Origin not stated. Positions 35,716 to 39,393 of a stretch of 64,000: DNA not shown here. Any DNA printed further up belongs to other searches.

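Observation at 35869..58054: Six tandem ~1130-1230-aa paralogues share one scaffold but carry three unrelated C-terminal heads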

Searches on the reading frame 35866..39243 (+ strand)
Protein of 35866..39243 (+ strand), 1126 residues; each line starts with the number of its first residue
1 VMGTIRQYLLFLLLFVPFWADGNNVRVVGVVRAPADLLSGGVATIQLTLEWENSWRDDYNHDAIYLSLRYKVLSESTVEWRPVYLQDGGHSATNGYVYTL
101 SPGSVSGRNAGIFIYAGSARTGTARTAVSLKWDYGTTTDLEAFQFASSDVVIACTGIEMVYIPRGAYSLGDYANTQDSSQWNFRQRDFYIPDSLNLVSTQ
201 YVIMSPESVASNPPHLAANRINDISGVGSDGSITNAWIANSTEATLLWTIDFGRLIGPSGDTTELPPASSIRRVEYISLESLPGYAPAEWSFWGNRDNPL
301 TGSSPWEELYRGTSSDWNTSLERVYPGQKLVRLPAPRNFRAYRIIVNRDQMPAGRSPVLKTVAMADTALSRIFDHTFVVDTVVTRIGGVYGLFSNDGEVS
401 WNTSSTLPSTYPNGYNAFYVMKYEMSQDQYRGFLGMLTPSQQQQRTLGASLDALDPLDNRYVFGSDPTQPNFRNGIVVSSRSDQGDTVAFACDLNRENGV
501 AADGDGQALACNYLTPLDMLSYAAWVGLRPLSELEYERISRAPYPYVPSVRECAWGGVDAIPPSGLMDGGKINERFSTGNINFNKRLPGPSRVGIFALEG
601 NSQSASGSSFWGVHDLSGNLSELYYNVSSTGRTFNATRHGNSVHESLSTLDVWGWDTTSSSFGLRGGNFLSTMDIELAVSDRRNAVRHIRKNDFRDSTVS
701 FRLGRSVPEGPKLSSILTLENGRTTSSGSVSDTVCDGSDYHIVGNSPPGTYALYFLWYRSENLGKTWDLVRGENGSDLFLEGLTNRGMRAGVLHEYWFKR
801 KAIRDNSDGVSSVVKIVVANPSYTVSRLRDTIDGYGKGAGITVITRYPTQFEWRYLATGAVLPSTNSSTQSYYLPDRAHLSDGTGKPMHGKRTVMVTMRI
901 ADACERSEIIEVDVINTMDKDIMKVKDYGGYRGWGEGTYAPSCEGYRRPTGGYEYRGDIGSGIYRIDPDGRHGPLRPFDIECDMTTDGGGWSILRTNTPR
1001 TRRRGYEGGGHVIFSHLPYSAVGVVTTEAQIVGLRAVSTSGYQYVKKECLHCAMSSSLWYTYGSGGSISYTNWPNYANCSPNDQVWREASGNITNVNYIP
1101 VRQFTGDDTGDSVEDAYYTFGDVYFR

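Call 5: search_protein_families(library=pfam, proteins=[window:35866-39243:+], max_evalue=0.01)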
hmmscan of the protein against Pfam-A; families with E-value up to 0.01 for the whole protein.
window:35866-39243:+ (1126 aa): 2 families
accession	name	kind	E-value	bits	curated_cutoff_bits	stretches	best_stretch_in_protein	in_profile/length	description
PF03781.23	FGE-sulfatase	-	9e-05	22.7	23.3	1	399-702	19-252/255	Sulfatase-modifying factor enzyme 1-like domain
PF00147.23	Fibrinogen_C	-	0.00016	22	22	1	956-996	11-48/221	Fibrinogen beta and gamma chains, C-terminal globular domain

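Call 6: search_protein_families(library=ncbifam, proteins=[window:35866-39243:+], max_evalue=0.01)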
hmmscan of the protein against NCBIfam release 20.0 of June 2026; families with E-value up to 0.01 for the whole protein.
window:35866-39243:+ (1126 aa): 1 family
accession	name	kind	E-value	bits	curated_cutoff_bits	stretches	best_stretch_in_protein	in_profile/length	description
NF040941.1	GGGWT_bact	domain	4.3e-12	45.9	30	1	958-992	11-44/46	fibrinogen-like YCDxxxxGGGW domain-containing protein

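Call 21: find_homologous_proteins(query=window:35866-38655:+, max_evalue=0.00001)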
Query window:35866-38655:+ (930 aa): 120 proteins with E <= 0.00001 among 8000 candidates.
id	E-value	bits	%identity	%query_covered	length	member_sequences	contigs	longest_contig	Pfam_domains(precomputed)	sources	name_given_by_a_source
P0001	0.0e+0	2142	100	100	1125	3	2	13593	-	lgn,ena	-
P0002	0.0e+0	1485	70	99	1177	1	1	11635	PF00147.24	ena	-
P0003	0.0e+0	1085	55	99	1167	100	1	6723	PF00147.24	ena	-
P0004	0.0e+0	1084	54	100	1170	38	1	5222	PF00147.24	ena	-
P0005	0.0e+0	1058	53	99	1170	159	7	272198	PF00147.24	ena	-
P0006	0.0e+0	1051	53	98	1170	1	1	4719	PF00147.24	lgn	-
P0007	1.6e-292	991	51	98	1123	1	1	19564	PF00147.24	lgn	-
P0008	3.1e-284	964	50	98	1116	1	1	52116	PF00147.24,PF03781.23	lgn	-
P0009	3.8e-283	960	49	99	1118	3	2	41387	PF00147.24,PF03781.23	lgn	-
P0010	1.2e-279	948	49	99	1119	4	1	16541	PF00147.24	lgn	-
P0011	4.0e-278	943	50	99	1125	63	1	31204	PF00147.24,PF03781.23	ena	-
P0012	5.2e-277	940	49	99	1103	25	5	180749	PF00147.24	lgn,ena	-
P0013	7.3e-272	923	50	99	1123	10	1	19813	PF00147.24,PF03781.23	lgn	-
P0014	3.7e-226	771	44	99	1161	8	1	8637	PF00147.24,PF03781.23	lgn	-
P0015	9.5e-216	737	43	98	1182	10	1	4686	PF00147.24,PF03781.23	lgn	-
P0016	4.5e-204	698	42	98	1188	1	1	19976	PF00147.24,PF03781.23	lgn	-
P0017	6.5e-179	615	37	97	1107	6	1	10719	-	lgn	-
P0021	1.6e-149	518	35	99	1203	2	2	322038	PF09603.16,PF03781.23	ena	-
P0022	1.6e-149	518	35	99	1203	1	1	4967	PF09603.16,PF03781.23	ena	-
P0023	1.9e-149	518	35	99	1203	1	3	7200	PF09603.16,PF03781.23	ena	-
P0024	1.9e-149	518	35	99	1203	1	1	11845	PF09603.16,PF03781.23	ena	-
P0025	2.8e-149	517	35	99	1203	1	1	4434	PF09603.16,PF03781.23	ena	-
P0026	3.2e-149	517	35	98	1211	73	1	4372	PF09603.16,PF03781.23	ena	-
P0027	3.3e-149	517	37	91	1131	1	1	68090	PF09603.16,PF03781.23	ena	-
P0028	3.6e-149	517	35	99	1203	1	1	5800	PF09603.16,PF03781.23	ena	-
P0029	5.2e-149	516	35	99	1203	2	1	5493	PF09603.16,PF03781.23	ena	-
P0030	7.6e-149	516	35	99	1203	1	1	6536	PF09603.16,PF03781.23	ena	-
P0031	7.6e-149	516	35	99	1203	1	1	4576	PF09603.16,PF03781.23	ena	-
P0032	2.3e-148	514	36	90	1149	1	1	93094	PF09603.16,PF03781.23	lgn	-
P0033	2.5e-148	514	35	91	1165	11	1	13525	PF09603.16,PF03781.23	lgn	-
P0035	1.4e-147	511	35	91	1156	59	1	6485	PF09603.16,PF03781.23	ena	-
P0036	2.6e-147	510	34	98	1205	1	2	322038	PF09603.16,PF03781.23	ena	-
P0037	3.7e-146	507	34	98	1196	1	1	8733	PF09603.16,PF03781.23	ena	-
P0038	7.0e-146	506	34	98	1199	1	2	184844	PF09603.16,PF03781.23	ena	-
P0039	7.4e-146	506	35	98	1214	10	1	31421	PF09603.16,PF03781.23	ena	-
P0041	1.8e-145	504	35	98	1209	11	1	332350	PF09603.16,PF03781.23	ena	-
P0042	1.8e-145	504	35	98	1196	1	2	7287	PF09603.16,PF03781.23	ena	-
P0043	2.9e-145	504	35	99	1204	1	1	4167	PF09603.16,PF03781.23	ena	-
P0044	7.1e-145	502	34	98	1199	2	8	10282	PF09603.16,PF03781.23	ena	-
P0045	7.3e-145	502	34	98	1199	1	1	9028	PF09603.16,PF03781.23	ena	-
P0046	7.7e-145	502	34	98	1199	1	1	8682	PF09603.16,PF03781.23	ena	-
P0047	2.2e-144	501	34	98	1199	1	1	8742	PF09603.16,PF03781.23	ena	-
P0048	8.4e-144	499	35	98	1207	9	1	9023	PF09603.16,PF03781.23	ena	-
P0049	1.0e-143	499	34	98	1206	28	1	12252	PF09603.16,PF03781.23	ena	-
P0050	1.2e-143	498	35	98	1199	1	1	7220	PF09603.16,PF03781.23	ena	-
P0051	1.6e-143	498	37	89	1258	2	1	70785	PF00147.24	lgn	-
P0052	8.4e-143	496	34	98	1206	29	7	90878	PF09603.16,PF03781.23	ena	-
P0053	7.7e-142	492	34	98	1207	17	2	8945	PF09603.16,PF03781.23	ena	-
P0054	3.1e-141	490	35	96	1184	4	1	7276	PF09603.16,PF03781.23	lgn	-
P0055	4.0e-141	490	36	98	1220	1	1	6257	PF09603.16,PF03781.23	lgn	-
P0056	1.4e-140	488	34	100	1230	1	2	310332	PF09603.16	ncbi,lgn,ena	-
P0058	3.6e-133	464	35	92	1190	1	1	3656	PF09603.16,PF03781.23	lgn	-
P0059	9.6e-129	449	33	98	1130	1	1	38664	PF09603.16,PF03781.23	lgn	-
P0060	1.7e-124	435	34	95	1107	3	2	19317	PF09603.16,PF00754.32,PF03781.23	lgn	-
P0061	1.7e-124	435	34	95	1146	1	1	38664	PF09603.16,PF03781.23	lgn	-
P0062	9.4e-123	429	34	93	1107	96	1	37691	PF03781.23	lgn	-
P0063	1.6e-120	422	33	97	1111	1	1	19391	PF09603.16,PF00754.32,PF03781.23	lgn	-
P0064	6.7e-119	416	33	94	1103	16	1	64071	PF09603.16,PF03781.23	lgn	-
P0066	2.2e-116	408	33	98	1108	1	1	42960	PF09603.16,PF03781.23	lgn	-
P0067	2.2e-116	408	35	84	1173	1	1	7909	PF03781.23,PF12810.14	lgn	-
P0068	6.6e-112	393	33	98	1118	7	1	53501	PF09603.16,PF07603.18,PF03781.23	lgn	-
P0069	1.9e-110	389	31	95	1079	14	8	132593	PF09603.16,PF03781.23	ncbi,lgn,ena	-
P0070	4.1e-108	381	32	97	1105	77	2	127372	PF00147.24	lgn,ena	-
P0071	8.4e-107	376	33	87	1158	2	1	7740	PF03781.23,PF12810.14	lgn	-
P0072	6.5e-105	370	34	89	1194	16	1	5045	PF03781.23,PF12810.14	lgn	-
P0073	9.0e-100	353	32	84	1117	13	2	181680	PF03781.23,PF12810.14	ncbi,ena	-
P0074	8.5e-98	347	34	87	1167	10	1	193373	PF03781.23,PF12810.14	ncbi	-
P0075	1.8e-96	342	33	86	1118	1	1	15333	PF03781.23,PF12810.14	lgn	-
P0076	1.4e-88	316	36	48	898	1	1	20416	PF09603.16,PF03781.23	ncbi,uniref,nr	ncbi:FISUMP domain-containing protein [Odoribacter lunatus]|uniref:FISUMP domain-containing protein 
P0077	7.4e-74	267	33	56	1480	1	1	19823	PF09603.16,PF03781.23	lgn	-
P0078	1.4e-71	260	37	40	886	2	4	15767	PF09603.16,PF03781.23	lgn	-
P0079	1.1e-60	224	35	45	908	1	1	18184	PF03781.23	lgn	-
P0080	2.9e-50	189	36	32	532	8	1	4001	PF03781.23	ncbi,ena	-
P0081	5.0e-50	189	37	30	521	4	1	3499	PF03781.23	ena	-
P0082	1.6e-48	184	33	31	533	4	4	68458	PF03781.23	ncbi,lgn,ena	-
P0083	6.8e-48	182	36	28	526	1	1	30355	PF03781.23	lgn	-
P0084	7.5e-45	171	35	32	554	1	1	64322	PF03781.23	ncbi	-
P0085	7.9e-44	168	35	28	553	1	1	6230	PF03781.23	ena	-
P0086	1.7e-41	160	31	34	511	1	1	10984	PF03781.23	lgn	-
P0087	7.0e-41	158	33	30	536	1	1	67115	PF03781.23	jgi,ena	-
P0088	1.5e-40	157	36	30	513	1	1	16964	PF03781.23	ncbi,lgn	-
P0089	3.9e-40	156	33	31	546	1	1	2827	PF03781.23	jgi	jgi:hypothetical protein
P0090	4.3e-40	156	33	31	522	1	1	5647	PF03781.23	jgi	jgi:formylglycine-generating enzyme required for sulfatase activity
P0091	2.5e-39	153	31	33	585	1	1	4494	PF03781.23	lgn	-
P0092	9.0e-39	151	32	30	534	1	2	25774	PF03781.23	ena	-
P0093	5.4e-38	149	36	25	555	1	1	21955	PF03781.23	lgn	-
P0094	1.0e-36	145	32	32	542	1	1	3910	PF03781.23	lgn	-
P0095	5.6e-36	142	30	30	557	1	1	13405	PF03781.23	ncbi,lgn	-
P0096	1.7e-33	134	32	33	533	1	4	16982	PF03781.23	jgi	jgi:formylglycine-generating enzyme required for sulfatase activity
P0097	6.6e-33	132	33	26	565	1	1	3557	PF03781.23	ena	-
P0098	7.4e-33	132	33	32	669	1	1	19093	PF03781.23,PF13860.13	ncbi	ncbi:T9SS type A sorting domain-containing protein [candidate division KSB1 bacterium]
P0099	9.0e-33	131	31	31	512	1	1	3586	PF03781.23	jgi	-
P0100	2.0e-32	130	38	26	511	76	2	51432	PF03781.23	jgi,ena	jgi:formylglycine-generating enzyme required for sulfatase activity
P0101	3.2e-32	130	31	30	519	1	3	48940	PF03781.23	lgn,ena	-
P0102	1.1e-31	128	27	32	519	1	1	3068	PF03781.23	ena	-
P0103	1.3e-31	128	28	32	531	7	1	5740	PF03781.23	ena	-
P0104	4.5e-31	126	31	28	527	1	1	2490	PF03781.23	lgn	-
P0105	1.1e-30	125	34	32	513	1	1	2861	PF03781.23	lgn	-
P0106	2.9e-30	123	36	25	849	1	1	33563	PF19408.6,PF03781.23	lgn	-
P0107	1.2e-29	121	35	26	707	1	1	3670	PF03781.23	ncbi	-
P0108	2.3e-29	120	33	24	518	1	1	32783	PF03781.23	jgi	jgi:formylglycine-generating enzyme required for sulfatase activity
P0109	1.3e-28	118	27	32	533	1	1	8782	PF03781.23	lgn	-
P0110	3.7e-28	116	32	25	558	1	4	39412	PF03781.23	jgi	-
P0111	6.4e-28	115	29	30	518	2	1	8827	PF03781.23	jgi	jgi:formylglycine-generating enzyme required for sulfatase activity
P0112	6.8e-28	115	31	32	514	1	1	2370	PF03781.23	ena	-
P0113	1.2e-26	111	30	31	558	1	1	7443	PF03781.23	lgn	-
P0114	1.4e-26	111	31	20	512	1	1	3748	PF03781.23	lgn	-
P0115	1.6e-24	104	36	17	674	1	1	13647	PF03781.23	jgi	jgi:formylglycine-generating enzyme required for sulfatase activity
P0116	1.4e-22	98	28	29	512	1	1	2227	PF03781.23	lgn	-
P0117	1.9e-21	94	29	32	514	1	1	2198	PF03781.23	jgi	jgi:formylglycine-generating enzyme required for sulfatase activity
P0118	1.4e-19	88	29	32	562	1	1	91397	PF03781.23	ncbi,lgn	-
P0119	2.2e-17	81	30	18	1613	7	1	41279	PF03781.23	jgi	jgi:formylglycine-generating enzyme required for sulfatase activity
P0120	3.1e-16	77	27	26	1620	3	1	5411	PF03781.23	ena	-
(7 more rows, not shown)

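Call 24: search_solved_structures(query=window:35866-38655:+, max_evalue=1, show_alignments=2)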
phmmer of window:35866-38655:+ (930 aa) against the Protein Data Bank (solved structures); distinct sequences matched with E-value up to 1: 0.

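Call 25: search_protein_families(library=ncbifam, proteins=[P0080, P0082, P0084, P0088, P0095, P0100, P0118, P0076, P0098, P0106], max_evalue=0.001)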
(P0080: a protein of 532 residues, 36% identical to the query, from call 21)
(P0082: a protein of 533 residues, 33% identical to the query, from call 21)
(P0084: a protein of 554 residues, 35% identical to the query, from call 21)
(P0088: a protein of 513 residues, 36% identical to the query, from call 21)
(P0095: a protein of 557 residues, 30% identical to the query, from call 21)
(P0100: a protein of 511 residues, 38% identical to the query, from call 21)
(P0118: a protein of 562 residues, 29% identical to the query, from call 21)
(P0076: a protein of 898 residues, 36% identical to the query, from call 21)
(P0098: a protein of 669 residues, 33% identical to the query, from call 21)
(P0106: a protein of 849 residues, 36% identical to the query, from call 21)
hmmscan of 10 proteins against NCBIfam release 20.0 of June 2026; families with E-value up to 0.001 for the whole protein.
P0080 (532 aa): 1 family
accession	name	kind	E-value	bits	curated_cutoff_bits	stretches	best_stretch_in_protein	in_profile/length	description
NF041186.1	SenA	equivalog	0.00079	18.9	420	0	335-380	273-313/382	selenoneine synthase SenA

P0082 (533 aa): 0 families

P0084 (554 aa): 1 family
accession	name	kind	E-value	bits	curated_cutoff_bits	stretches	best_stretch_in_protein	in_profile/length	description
TIGR03525.2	GldK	equivalog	3.1e-06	26.8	350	0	247-279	66-98/408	T9SS ring complex lipoprotein PorK/GldK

P0088 (513 aa): 1 family
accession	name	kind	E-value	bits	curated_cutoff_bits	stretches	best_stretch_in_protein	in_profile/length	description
NF041186.1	SenA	equivalog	0.00093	18.7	420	0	305-352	270-312/382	selenoneine synthase SenA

P0095 (557 aa): 0 families

P0100 (511 aa): 0 families

P0118 (562 aa): 2 families
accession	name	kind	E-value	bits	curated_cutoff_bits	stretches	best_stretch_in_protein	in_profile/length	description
TIGR03440.2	egtB_TIGR03440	equivalog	5.8e-05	22.4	360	1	318-361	271-314/413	ergothioneine biosynthesis protein EgtB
NF041186.1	SenA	equivalog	0.00051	19.5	420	1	318-362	268-312/382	selenoneine synthase SenA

P0076 (898 aa): 1 family
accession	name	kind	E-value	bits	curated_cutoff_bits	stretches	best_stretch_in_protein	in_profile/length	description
TIGR02145.1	Fib_succ_major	domain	1.2e-18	68.4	41.65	1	697-897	2-176/176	FISUMP domain-containing protein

P0098 (669 aa): 5 families
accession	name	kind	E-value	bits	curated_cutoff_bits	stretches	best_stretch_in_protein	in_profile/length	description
TIGR04183.1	Por_Secre_tail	domain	2.3e-10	40.3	23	1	586-666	2-70/72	T9SS type A sorting domain-containing protein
NF033707.1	T9SS_sortase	equivalog_domain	7.9e-10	37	420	1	583-662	999-1083/1095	type IX secretion system sortase PorU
NF052323.1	T9SSA_dep_M6i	equivalog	5e-06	24.7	600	1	585-662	960-1032/1043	T9SS-dependent M6-like inactivated metalloprotease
NF005176.1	PRK06655.1-1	equivalog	1e-05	25.5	230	1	602-661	95-154/197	flagellar hook assembly protein FlgD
NF038113.1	T9SSA_dep_M36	equivalog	1.1e-05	23.9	885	1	568-666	781-867/869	T9SS-dependent M36 family metallopeptidase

P0106 (849 aa): 0 families
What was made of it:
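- On GldJ / GldK / PorK: Short relatives give at most 26.8 bits against a cut-off of 350 (call 25).
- Closest known: PorK / GldK / GldJ. Different: A-F have no lipobox and score on no GldJ or GldK model (calls 6, 25).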
